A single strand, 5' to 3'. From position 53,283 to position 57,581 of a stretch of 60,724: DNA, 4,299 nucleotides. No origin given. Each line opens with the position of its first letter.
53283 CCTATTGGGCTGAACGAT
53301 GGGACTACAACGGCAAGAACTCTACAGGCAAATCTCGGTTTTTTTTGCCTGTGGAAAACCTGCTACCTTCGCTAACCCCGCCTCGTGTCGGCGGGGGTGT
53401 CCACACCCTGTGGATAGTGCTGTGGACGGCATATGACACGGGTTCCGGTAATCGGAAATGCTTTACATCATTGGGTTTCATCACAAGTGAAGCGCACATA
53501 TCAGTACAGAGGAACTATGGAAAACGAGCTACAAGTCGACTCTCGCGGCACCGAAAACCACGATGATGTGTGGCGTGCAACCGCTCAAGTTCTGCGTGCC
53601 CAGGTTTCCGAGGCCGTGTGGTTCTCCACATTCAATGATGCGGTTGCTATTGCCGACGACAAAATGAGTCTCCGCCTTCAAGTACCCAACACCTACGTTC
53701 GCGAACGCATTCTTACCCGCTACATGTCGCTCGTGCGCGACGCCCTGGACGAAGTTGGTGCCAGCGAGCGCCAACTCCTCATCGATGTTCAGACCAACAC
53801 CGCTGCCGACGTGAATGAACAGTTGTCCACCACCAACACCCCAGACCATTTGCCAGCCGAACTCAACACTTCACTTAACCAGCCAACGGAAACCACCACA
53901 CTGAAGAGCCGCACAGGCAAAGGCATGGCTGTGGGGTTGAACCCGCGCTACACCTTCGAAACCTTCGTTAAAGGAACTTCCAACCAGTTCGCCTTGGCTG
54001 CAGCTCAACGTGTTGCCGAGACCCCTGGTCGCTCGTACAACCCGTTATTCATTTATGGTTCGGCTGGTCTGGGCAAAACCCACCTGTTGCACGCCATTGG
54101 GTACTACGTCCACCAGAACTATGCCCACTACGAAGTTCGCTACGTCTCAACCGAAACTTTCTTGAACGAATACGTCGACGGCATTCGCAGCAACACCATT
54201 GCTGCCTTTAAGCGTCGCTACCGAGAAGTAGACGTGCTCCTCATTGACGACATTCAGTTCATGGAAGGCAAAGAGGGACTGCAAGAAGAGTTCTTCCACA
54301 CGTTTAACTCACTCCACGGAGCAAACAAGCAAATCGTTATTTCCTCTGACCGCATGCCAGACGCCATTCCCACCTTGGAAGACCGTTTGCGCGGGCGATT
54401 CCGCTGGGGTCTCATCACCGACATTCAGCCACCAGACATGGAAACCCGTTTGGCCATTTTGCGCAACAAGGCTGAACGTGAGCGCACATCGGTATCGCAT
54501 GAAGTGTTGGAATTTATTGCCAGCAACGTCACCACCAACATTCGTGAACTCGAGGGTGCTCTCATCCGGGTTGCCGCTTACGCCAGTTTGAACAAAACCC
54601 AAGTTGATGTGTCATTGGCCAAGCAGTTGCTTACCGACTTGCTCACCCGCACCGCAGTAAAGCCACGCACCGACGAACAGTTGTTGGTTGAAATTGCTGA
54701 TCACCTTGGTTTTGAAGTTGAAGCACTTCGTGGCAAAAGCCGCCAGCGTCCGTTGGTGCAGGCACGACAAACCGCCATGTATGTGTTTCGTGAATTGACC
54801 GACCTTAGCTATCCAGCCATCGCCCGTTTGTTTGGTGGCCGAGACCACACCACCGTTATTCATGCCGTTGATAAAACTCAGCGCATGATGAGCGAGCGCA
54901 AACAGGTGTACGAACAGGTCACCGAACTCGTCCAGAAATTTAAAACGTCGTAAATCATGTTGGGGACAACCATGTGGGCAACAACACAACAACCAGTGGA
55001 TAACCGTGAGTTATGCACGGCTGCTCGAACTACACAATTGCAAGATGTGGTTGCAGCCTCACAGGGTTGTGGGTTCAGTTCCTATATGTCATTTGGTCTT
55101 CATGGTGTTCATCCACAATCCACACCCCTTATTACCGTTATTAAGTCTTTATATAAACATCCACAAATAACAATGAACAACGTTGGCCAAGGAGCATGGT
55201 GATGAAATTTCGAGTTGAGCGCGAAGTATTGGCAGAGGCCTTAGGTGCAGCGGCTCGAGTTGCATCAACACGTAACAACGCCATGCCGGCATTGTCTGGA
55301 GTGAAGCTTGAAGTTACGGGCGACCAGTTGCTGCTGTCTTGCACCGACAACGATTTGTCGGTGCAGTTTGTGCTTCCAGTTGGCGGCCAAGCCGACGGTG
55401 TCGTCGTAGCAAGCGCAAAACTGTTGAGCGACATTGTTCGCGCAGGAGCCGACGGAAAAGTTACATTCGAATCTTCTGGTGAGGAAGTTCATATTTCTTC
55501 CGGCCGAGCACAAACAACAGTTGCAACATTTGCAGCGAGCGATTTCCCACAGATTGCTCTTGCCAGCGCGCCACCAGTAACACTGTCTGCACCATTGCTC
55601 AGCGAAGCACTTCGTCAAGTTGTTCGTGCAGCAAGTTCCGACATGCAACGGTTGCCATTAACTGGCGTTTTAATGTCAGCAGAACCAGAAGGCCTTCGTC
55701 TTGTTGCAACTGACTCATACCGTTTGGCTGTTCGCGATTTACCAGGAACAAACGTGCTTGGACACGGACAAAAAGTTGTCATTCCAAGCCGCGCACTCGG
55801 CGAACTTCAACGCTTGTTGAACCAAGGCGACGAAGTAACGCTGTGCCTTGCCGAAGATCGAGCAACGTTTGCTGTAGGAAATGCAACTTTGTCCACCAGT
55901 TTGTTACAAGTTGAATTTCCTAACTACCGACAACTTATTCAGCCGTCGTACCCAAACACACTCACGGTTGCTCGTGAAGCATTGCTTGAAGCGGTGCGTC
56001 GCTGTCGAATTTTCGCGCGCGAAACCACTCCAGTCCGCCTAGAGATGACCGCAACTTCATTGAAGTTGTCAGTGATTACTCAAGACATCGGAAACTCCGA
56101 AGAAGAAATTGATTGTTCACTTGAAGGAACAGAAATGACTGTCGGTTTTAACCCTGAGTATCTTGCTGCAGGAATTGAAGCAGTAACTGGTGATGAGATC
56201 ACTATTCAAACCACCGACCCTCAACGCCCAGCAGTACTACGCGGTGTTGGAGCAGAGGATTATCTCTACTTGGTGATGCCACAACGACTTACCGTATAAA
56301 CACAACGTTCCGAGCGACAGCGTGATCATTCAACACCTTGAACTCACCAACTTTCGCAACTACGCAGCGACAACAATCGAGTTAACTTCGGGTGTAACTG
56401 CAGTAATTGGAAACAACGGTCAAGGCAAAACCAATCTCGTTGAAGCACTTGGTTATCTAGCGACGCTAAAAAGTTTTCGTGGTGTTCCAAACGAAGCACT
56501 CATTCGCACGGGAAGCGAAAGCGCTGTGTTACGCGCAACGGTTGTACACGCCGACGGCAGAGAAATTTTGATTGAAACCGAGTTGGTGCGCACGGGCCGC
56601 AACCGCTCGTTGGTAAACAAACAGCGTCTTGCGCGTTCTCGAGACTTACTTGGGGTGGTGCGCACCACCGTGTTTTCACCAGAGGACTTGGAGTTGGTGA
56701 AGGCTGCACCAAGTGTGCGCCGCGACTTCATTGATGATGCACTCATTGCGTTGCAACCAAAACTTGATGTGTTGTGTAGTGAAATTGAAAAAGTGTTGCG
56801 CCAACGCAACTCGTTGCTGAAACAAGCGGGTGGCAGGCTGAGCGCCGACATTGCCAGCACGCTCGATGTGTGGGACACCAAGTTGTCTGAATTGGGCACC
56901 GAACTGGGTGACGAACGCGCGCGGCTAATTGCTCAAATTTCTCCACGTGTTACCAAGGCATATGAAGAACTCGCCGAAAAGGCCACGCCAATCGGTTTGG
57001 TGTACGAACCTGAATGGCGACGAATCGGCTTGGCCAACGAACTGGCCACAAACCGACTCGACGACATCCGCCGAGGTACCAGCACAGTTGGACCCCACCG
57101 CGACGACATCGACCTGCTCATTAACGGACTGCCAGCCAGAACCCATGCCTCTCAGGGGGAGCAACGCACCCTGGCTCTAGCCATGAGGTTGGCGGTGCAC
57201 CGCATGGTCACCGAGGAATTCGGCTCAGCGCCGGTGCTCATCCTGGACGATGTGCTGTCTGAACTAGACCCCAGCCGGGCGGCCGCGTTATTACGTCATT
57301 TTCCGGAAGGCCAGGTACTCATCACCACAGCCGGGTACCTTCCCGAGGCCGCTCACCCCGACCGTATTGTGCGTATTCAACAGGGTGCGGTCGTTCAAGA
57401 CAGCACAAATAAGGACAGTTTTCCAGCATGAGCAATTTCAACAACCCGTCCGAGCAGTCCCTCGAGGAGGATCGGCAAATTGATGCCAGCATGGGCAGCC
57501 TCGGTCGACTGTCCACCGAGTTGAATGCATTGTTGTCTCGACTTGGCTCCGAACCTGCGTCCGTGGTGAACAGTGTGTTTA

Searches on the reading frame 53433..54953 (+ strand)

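Call 78: search_protein_families(library=pfam, proteins=[window:53433-54953:+], max_evalue=0.00001)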
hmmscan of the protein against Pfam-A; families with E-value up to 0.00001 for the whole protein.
window:53433-54953:+ (506 aa): 5 families
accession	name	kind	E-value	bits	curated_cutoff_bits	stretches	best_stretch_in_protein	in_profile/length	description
PF00308.24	Bac_DnaA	-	4e-72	242.1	23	1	169-330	1-162/162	Bacterial DnaA ATPAse domain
PF08299.17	Bac_DnaA_C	-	3.2e-24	85.2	31.5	1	418-481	5-68/69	Bacterial dnaA protein helix-turn-helix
PF11638.13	DnaA_N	-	5.7e-07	29.6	24.6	1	45-106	2-64/65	DnaA N-terminal domain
PF00004.35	AAA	-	3.1e-06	28.1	21.2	0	206-319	2-123/131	ATPase family associated with various cellular activities (AAA)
PF01695.23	IstB_IS21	-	3.4e-06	27.2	24.1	1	205-306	95-193/238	IstB-like ATP binding protein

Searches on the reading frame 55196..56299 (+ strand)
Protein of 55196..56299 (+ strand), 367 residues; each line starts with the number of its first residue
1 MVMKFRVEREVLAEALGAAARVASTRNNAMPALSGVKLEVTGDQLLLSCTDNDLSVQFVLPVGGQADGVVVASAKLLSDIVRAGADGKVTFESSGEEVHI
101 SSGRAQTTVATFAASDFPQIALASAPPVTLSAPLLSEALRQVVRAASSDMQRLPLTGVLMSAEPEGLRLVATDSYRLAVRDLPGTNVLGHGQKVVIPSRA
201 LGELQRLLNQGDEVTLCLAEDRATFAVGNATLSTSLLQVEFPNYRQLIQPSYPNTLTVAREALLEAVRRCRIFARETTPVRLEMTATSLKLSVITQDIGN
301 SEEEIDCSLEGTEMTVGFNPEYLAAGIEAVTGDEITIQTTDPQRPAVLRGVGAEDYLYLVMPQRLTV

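Call 78: search_protein_families(library=pfam, proteins=[window:55196-56299:+], max_evalue=0.00001)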
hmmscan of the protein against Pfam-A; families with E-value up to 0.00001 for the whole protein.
window:55196-56299:+ (367 aa): 3 families
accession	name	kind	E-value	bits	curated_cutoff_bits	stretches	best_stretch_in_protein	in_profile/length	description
PF00712.24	DNA_pol3_beta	-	1.4e-32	112.8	24.4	1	3-120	1-119/120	DNA polymerase III beta subunit, N-terminal domain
PF02767.21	DNA_pol3_beta_2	-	6.3e-29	101.1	27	1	131-243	3-116/116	DNA polymerase III beta subunit, central domain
PF02768.20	DNA_pol3_beta_3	-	5.9e-24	84.6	27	1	252-364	8-121/121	DNA polymerase III beta subunit, C-terminal domain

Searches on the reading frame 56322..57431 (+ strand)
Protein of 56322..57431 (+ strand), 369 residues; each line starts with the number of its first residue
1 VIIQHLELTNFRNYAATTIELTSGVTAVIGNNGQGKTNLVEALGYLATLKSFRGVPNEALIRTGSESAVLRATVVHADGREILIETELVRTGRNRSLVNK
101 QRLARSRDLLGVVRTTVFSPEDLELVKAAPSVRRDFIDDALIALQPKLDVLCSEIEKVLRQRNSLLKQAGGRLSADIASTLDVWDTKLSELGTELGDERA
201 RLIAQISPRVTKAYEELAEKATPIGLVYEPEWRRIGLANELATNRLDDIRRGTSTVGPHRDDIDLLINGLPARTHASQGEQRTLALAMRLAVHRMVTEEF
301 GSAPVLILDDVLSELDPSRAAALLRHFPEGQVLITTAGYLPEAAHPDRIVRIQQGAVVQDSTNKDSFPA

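Call 78: search_protein_families(library=pfam, proteins=[window:56322-57431:+], max_evalue=0.00001)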
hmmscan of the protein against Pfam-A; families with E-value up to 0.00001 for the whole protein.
window:56322-57431:+ (369 aa): 4 families
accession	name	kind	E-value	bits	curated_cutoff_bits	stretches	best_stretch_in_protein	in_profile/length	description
PF02463.25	SMC_N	-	2.1e-23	83.4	40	1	3-336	2-196/220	RecF/RecN/SMC N terminal domain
PF13175.12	AAA_15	-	2.6e-11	44.2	32.1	1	1-66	1-55/374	AAA ATPase domain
PF13476.12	AAA_23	-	1.7e-10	42.3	27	1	6-80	2-85/201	AAA domain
PF13304.12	AAA_21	-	7e-10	39.9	27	0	25-56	1-30/304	AAA domain, putative AbiEii toxin, Type IV TA system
